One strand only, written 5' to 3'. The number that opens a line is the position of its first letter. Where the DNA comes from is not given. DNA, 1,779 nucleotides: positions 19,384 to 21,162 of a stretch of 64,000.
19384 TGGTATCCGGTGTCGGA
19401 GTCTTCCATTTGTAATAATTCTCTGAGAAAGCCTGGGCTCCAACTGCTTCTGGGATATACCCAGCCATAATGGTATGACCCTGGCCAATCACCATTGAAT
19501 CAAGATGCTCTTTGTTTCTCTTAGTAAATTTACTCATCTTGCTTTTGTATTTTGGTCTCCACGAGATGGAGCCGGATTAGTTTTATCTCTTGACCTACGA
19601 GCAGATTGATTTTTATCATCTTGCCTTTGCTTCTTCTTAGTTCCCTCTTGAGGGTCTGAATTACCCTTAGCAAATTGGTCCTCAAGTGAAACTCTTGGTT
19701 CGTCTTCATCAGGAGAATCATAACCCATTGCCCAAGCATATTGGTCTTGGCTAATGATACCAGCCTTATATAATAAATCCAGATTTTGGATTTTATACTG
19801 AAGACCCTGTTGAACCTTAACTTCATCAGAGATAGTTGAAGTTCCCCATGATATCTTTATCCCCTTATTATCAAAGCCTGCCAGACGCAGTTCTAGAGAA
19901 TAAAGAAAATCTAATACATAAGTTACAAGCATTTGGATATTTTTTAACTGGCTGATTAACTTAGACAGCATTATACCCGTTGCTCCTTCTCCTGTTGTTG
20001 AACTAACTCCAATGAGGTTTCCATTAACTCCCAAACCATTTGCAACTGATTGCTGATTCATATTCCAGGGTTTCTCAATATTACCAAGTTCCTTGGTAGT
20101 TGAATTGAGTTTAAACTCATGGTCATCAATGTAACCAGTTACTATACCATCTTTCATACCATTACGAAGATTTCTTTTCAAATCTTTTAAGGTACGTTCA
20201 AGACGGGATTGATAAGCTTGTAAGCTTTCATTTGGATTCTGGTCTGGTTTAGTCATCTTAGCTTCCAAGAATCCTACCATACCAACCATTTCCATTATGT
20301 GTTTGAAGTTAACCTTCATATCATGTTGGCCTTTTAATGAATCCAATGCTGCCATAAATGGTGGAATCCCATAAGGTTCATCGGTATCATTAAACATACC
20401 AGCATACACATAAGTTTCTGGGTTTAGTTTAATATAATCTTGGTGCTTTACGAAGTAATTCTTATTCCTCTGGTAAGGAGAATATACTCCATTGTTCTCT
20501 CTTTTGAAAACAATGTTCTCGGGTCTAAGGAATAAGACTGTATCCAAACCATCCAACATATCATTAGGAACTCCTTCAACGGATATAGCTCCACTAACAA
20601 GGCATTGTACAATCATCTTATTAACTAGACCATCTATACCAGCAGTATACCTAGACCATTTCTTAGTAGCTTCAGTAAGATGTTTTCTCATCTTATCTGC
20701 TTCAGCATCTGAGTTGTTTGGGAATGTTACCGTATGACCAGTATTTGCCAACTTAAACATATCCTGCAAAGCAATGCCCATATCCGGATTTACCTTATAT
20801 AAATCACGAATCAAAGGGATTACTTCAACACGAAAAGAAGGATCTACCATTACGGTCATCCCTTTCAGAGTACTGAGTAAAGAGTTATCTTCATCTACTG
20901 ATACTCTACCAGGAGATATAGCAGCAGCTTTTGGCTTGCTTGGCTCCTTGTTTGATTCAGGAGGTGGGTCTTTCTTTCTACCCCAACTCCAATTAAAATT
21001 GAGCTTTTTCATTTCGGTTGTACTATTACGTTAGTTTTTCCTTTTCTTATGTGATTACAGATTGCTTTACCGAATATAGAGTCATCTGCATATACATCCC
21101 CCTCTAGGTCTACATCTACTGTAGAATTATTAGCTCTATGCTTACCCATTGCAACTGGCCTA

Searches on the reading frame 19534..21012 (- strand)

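Call 13: search_protein_families(library=phrogs, proteins=[window:19534-21012:-], max_evalue=0.001)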
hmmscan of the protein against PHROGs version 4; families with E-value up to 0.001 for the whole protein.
window:19534-21012:- (492 aa): 2 families
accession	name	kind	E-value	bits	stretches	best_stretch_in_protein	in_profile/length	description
phrog_3753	-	head and packaging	3e-64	218.6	1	25-476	20-480/503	portal protein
phrog_2739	-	head and packaging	5.3e-06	26.3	1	177-433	204-439/501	portal protein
